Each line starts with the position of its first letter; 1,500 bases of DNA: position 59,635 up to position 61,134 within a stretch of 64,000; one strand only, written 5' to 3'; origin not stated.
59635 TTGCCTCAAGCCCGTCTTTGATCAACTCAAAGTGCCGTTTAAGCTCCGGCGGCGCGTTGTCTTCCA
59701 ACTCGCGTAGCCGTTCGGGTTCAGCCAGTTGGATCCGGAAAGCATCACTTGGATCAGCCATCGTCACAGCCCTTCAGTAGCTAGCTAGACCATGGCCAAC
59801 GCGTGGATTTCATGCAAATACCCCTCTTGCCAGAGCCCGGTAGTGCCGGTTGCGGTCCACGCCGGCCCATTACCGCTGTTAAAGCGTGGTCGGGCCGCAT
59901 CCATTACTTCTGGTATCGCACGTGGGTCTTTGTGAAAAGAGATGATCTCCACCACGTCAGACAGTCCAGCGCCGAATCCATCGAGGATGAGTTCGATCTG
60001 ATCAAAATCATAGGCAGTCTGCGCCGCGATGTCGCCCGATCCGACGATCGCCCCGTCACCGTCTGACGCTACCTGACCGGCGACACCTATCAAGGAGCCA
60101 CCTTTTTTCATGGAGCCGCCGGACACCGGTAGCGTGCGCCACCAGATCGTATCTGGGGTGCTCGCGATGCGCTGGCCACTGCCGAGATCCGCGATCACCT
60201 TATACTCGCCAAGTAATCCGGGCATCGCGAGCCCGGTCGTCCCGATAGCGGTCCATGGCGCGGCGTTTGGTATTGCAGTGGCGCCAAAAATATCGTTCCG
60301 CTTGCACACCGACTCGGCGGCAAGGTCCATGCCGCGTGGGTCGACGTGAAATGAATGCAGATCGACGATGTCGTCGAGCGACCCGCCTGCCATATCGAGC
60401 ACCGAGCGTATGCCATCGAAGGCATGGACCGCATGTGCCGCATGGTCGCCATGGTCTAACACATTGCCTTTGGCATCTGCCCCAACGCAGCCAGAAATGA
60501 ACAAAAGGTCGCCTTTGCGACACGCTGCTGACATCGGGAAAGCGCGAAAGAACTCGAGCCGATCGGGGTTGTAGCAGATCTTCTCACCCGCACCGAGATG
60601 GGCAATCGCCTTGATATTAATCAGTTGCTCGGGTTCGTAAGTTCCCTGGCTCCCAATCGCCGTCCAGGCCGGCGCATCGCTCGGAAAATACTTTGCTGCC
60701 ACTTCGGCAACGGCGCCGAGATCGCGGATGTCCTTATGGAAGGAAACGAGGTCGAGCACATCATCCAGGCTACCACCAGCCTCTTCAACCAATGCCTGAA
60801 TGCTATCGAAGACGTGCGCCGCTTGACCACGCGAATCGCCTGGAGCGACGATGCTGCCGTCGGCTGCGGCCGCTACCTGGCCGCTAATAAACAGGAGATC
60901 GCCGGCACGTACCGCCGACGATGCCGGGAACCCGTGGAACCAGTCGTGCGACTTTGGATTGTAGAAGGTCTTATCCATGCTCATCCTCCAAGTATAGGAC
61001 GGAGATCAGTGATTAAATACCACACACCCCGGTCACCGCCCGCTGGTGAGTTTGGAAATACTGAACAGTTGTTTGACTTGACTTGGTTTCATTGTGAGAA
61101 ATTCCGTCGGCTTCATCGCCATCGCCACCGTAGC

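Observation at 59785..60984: Three Rid domains fused in one polypeptide, all lacking the RidA catalytic arginine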

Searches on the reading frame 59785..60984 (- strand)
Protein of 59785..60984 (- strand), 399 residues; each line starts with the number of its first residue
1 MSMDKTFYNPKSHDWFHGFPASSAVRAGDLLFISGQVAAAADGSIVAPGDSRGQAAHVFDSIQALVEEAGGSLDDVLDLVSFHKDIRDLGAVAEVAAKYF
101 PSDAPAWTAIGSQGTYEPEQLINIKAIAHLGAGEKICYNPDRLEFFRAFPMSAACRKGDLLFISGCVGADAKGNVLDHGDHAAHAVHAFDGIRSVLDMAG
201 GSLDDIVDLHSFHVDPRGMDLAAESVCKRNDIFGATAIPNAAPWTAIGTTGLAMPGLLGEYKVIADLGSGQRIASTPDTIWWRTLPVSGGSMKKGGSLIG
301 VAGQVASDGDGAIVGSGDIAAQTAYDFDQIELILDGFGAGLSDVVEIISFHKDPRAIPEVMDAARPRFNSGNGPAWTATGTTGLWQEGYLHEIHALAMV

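Call 4: search_protein_families(library=pfam, proteins=[window:59785-60984:-], max_evalue=0.01)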
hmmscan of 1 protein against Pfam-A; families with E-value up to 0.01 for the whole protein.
window:59785-60984:- (399 aa): 1 family
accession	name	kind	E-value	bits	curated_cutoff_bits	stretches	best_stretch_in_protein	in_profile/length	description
PF01042.26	Ribonuc_L-PSP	-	7.8e-51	171.6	27.3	3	22-129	12-120/121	Endoribonuclease L-PSP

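Call 5: search_protein_families(library=ncbifam, proteins=[window:59785-60984:-], max_evalue=0.01)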
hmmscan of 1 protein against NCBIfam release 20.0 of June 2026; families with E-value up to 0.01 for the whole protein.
window:59785-60984:- (399 aa): 3 families
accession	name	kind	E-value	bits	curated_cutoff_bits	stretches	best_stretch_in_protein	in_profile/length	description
TIGR03610.1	RutC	equivalog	4e-35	120.7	169.1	3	21-131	18-127/127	pyrimidine utilization protein C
TIGR00004.1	TIGR00004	subfamily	4.8e-29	101.1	106.25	3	21-113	16-109/125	Rid family detoxifying hydrolase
NF008490.0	PRK11401.1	equivalog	4.9e-09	36.2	222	1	23-103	19-98/129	enamine/imine deaminase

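Call 6: search_solved_structures(query=window:59785-60984:-, max_evalue=0.01, show_alignments=3)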
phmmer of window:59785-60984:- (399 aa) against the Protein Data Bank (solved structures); distinct sequences matched with E-value up to 0.01: 47.
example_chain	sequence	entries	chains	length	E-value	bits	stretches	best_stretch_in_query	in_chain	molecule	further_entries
1pf5_A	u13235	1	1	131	8.5e-16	61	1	143-266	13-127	Hypothetical protein yjgH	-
2dyy_A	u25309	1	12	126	5e-15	58.4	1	20-129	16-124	UPF0076 protein PH0854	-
2csl_A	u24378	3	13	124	9.6e-13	50.9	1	20-110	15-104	protein translation initiation inhibitor | translation initiation inhibitor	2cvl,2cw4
3v4d_A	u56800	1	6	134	3.2e-12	49.2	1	26-131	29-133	Aminoacrylate peracid reductase RutC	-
1x25_A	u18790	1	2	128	5.1e-09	38.7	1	20-124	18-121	Hypothetical UPF0076 protein ST0811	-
3r0p_A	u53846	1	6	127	7.5e-09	38.1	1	22-112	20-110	L-PSP putative endoribonuclease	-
2cwj_A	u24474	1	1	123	7.9e-09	38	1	20-112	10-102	putative endonuclease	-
5y6u_A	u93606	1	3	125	8.5e-09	37.9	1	20-128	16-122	YabJ protein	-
1qd9_A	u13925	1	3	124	8.5e-09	37.9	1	20-128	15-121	PURINE REGULATORY PROTEIN YABJ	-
5yu2_A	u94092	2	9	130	8.8e-09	37.9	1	20-110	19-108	Translation initiation inhibitor homologue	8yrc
3k0t_A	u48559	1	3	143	1.2e-08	37.4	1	20-113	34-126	Endoribonuclease L-PSP, putative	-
7cd2_A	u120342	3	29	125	1.9e-08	36.8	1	20-127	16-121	YabJ protein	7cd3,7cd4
1xrg_A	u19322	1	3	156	2e-08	36.7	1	20-127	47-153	Putative translation initiation inhibitor, yjgF family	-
6izh_A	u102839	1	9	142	4.3e-08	35.6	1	24-129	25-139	2-aminomuconate deaminase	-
3vcz_A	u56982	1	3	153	3.6e-07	32.6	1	22-102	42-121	Endoribonuclease L-PSP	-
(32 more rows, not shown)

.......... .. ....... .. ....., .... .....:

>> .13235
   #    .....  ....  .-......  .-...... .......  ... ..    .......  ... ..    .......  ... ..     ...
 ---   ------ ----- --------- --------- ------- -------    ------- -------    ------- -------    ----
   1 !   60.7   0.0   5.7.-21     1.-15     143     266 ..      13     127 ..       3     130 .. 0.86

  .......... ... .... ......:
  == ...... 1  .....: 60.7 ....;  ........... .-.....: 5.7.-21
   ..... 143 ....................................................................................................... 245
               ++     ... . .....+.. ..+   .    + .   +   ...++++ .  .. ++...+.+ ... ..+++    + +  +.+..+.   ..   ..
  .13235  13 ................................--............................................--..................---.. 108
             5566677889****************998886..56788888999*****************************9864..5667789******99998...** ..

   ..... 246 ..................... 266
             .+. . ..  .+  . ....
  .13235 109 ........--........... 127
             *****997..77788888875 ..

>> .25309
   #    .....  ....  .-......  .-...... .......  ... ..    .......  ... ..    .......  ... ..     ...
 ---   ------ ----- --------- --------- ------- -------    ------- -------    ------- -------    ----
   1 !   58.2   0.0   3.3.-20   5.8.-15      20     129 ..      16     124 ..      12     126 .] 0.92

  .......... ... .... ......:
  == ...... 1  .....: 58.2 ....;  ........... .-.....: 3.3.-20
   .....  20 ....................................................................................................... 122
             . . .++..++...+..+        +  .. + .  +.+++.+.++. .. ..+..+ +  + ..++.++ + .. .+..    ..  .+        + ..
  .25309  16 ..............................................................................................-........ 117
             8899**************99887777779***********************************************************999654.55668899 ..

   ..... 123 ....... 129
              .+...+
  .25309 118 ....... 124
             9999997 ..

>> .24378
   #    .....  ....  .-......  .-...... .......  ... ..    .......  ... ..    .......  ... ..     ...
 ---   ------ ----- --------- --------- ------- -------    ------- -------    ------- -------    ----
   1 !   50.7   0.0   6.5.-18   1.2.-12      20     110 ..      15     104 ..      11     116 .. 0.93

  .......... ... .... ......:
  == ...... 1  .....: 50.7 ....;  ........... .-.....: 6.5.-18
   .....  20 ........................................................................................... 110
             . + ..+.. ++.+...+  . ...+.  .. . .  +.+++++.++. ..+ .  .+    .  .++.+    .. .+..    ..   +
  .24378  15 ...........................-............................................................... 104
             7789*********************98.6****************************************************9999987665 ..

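Call 8: find_homologous_proteins(query=window:59785-60984:-, max_evalue=0.00001)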
Query window:59785-60984:- (399 aa): 315 proteins with E <= 0.00001 among 8000 candidates; the best 120 are listed.
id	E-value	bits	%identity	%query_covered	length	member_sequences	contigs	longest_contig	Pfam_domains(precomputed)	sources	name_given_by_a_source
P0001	1.0e-246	836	93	99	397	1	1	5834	PF01042.27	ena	-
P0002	8.6e-240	814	90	100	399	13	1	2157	PF01042.27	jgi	jgi:enamine deaminase RidA (YjgF/YER057c/UK114 family)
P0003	1.3e-232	790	87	99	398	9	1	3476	PF01042.27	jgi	-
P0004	2.5e-213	726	80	100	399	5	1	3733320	PF01042.27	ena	-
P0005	8.2e-210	715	79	100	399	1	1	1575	PF01042.27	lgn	-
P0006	2.7e-209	713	80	99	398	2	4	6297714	PF01042.27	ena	-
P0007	1.3e-208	711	79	99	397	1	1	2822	PF01042.27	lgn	-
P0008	4.1e-205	699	77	100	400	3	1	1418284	PF01042.27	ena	-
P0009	1.7e-153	529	59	100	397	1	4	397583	PF01042.27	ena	-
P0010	7.7e-147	507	57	100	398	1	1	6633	PF01042.27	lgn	-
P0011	2.5e-146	506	57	100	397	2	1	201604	PF01042.27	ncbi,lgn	ncbi:MAG: Rid family hydrolase [Candidatus Binatia bacterium]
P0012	2.1e-144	499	58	100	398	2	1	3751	PF01042.27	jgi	jgi:enamine deaminase RidA (YjgF/YER057c/UK114 family)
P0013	3.1e-143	496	56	100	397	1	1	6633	PF01042.27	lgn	-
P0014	1.3e-133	464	52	100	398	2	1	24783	PF01042.27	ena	-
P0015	2.5e-131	456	52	100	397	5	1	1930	PF01042.27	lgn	-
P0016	2.7e-131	456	53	100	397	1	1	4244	PF01042.27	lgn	-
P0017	5.6e-131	455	53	100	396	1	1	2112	PF01042.27,PF05235.20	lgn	-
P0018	7.4e-130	452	52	100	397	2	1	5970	PF01042.27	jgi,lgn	jgi:enamine deaminase RidA (YjgF/YER057c/UK114 family)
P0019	3.1e-129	449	52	100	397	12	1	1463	PF01042.27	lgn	-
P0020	1.5e-126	441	52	99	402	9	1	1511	PF01042.27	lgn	-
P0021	7.0e-125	435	52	100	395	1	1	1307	PF01042.27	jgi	jgi:enamine deaminase RidA (YjgF/YER057c/UK114 family)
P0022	1.1e-124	434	51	100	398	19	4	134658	PF01042.27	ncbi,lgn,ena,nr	ncbi:MAG: Rid family hydrolase [Chloroflexi bacterium]|nr:Rid family hydrolase [Chloroflexota bacter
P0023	1.3e-124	434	53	100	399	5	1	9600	PF01042.27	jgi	jgi:enamine deaminase RidA (YjgF/YER057c/UK114 family)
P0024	1.5e-124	434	52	100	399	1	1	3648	PF01042.27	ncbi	-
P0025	2.3e-124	433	50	100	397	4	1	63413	PF01042.27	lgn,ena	-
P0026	5.8e-124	432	50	100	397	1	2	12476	PF01042.27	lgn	-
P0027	7.5e-124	432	51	100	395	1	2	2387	PF01042.27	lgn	-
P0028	8.9e-124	431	52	100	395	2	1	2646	PF01042.27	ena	-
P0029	1.7e-123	431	52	99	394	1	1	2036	PF01042.27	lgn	-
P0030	6.4e-123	429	50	100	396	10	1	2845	PF01042.27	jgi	jgi:enamine deaminase RidA (YjgF/YER057c/UK114 family)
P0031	1.2e-122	428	51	98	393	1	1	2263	PF01042.27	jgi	jgi:enamine deaminase RidA (YjgF/YER057c/UK114 family)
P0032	4.5e-122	426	50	99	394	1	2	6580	PF01042.27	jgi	jgi:enamine deaminase RidA (YjgF/YER057c/UK114 family)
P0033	7.6e-122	425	50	100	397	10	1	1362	PF01042.27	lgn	-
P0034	1.2e-121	425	50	99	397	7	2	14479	PF01042.27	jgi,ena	-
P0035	1.3e-120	421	50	100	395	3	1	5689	PF01042.27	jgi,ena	-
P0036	1.6e-120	421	51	96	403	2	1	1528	PF01042.27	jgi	jgi:enamine deaminase RidA (YjgF/YER057c/UK114 family)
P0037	2.7e-120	420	51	96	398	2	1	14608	PF01042.27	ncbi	-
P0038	7.2e-120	419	49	99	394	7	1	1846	PF01042.27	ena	-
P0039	8.8e-120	418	50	100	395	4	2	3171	PF01042.27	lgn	-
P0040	1.7e-119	417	49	99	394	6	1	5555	PF01042.27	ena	-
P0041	1.7e-119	417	49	100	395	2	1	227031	PF01042.27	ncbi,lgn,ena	-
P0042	1.8e-119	417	51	100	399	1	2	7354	PF01042.27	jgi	jgi:enamine deaminase RidA (YjgF/YER057c/UK114 family)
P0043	3.3e-119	416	52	100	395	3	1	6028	PF01042.27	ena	-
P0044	4.6e-119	416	50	100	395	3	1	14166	PF01042.27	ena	-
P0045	1.3e-118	414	50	100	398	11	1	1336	PF01042.27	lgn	-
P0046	1.8e-118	414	51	96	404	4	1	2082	PF01042.27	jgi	jgi:enamine deaminase RidA (YjgF/YER057c/UK114 family)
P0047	1.9e-118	414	49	99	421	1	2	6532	PF01042.27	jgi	jgi:enamine deaminase RidA (YjgF/YER057c/UK114 family)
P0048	5.5e-118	412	50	100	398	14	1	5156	PF01042.27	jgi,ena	jgi:enamine deaminase RidA (YjgF/YER057c/UK114 family)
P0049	9.9e-118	412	50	100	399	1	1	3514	PF01042.27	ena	-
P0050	2.7e-117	410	47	100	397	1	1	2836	PF01042.27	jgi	jgi:enamine deaminase RidA (YjgF/YER057c/UK114 family)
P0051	3.0e-117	410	49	100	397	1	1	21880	PF01042.27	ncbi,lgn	ncbi:MAG: Rid family hydrolase [Nitrospinota bacterium]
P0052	3.3e-117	410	51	100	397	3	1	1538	PF01042.27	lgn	-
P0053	4.6e-117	409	49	99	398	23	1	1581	PF01042.27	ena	-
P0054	5.3e-117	409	51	96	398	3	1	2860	PF01042.27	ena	-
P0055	7.5e-117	409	48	100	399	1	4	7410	PF01042.27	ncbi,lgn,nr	ncbi:MAG: hypothetical protein IT305_18510 [Chloroflexi bacterium]|nr:hypothetical protein [Chlorofl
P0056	8.7e-117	408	49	100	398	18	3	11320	PF01042.27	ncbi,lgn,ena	-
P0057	1.2e-116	408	49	100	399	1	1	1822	PF01042.27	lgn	-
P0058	3.0e-116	407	48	100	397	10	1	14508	PF01042.27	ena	-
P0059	3.1e-116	407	50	99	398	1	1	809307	PF01042.27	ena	-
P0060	5.5e-116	406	49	100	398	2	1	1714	PF01042.27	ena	-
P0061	5.9e-116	406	52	100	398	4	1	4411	PF01042.27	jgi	jgi:enamine deaminase RidA (YjgF/YER057c/UK114 family)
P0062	8.3e-116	405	50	100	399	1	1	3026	PF01042.27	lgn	-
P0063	1.1e-115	405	49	99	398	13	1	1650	PF01042.27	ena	-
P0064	1.5e-115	404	50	100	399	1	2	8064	PF01042.27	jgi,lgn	jgi:enamine deaminase RidA (YjgF/YER057c/UK114 family)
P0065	1.5e-115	404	50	100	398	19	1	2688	PF01042.27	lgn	-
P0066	1.6e-115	404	49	99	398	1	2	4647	PF01042.27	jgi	jgi:enamine deaminase RidA (YjgF/YER057c/UK114 family)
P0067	9.3e-115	402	49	97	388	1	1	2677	PF01042.27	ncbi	-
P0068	3.5e-114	400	49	100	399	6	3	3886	PF01042.27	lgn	-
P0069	4.9e-114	399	49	99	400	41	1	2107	PF01042.27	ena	-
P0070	1.8e-113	398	48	100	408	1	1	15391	PF01042.27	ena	-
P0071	1.9e-113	397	50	100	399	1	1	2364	PF01042.27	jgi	-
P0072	2.0e-113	397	49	97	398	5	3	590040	PF01042.27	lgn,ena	-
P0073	2.9e-113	397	50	96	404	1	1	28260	PF01042.27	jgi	jgi:enamine deaminase RidA (YjgF/YER057c/UK114 family)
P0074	4.0e-113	396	51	96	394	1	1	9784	PF01042.27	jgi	jgi:enamine deaminase RidA (YjgF/YER057c/UK114 family)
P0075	8.6e-113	395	48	99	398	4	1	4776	PF01042.27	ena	-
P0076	1.1e-112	395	48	100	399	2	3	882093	PF01042.27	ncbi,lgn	ncbi:MAG: Rid family hydrolase [Alphaproteobacteria bacterium]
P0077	1.6e-112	394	48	96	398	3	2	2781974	PF01042.27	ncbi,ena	-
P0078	1.6e-112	394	49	99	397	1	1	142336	PF01042.27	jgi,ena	-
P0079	2.1e-112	394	48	99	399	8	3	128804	PF01042.27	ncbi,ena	-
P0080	2.3e-112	394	49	97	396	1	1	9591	PF01042.27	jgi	-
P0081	3.1e-112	393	49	100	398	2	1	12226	PF01042.27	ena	-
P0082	3.4e-112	393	48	100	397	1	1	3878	PF01042.27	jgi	jgi:enamine deaminase RidA (YjgF/YER057c/UK114 family)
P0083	6.2e-112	392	54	89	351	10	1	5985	PF01042.27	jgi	jgi:enamine deaminase RidA (YjgF/YER057c/UK114 family)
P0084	6.3e-112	392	49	97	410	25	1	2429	PF01042.27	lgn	-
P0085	1.3e-111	391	48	98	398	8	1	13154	PF01042.27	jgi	-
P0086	2.4e-111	391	49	97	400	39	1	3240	PF01042.27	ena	-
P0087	3.1e-111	390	50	96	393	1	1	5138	PF01042.27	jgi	jgi:enamine deaminase RidA (YjgF/YER057c/UK114 family)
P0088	7.8e-111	389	47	100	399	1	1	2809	PF01042.27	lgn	-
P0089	1.1e-110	388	48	99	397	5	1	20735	PF01042.27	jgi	jgi:enamine deaminase RidA (YjgF/YER057c/UK114 family)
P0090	1.8e-110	388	49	97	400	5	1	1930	PF01042.27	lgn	-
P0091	2.4e-110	387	49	100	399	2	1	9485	PF01042.27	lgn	-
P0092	4.0e-110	387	47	99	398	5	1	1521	PF01042.27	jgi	-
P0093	1.1e-109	385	49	99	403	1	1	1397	PF01042.27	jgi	jgi:enamine deaminase RidA (YjgF/YER057c/UK114 family)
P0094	1.3e-109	385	49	100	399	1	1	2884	PF01042.27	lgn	-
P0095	2.0e-109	384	49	99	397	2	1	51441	PF01042.27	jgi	jgi:enamine deaminase RidA (YjgF/YER057c/UK114 family)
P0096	5.1e-109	383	48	97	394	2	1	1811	PF01042.27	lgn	-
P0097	5.8e-109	383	49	92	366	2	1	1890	PF01042.27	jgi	jgi:enamine deaminase RidA (YjgF/YER057c/UK114 family)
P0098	5.9e-109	383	47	100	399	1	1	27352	PF01042.27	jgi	jgi:aminoacrylate peracid reductase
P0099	1.4e-108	381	47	100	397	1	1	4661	PF01042.27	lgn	-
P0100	1.4e-108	381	47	97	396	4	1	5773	PF01042.27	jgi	jgi:enamine deaminase RidA (YjgF/YER057c/UK114 family)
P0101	2.0e-108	381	48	96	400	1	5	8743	PF01042.27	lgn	-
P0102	2.9e-108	380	49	100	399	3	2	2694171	PF01042.27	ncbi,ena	-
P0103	7.8e-108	379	48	100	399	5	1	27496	PF01042.27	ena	-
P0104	1.7e-107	378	47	100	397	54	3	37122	PF01042.27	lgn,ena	-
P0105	7.3e-107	376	46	99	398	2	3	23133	PF01042.27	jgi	jgi:enamine deaminase RidA (YjgF/YER057c/UK114 family)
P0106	9.4e-107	375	47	99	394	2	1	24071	PF01042.27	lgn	-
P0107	2.2e-106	374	49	97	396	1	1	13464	PF01042.27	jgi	jgi:enamine deaminase RidA (YjgF/YER057c/UK114 family)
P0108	5.2e-106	373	47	100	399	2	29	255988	PF01042.27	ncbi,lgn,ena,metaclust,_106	metaclust:\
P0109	6.2e-106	373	48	100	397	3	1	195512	PF01042.27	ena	-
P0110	1.4e-105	372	47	100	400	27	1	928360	PF01042.27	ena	-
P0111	1.8e-105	371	48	100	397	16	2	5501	PF01042.27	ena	-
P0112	2.4e-105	371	47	97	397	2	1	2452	PF01042.27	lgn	-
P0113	2.9e-105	371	46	100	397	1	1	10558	PF01042.27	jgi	jgi:enamine deaminase RidA (YjgF/YER057c/UK114 family)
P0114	5.7e-105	370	48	96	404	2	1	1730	PF01042.27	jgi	jgi:enamine deaminase RidA (YjgF/YER057c/UK114 family)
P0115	6.5e-105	369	47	99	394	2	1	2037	PF01042.27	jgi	jgi:enamine deaminase RidA (YjgF/YER057c/UK114 family)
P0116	1.6e-104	368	46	99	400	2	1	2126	PF01042.27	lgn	-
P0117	1.6e-104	368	47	99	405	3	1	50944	PF01042.27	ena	-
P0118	2.0e-104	368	47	100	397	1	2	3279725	PF01042.27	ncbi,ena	-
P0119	2.2e-104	368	44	100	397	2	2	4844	PF01042.27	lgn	-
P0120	2.6e-104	367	45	100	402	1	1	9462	PF01042.27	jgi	-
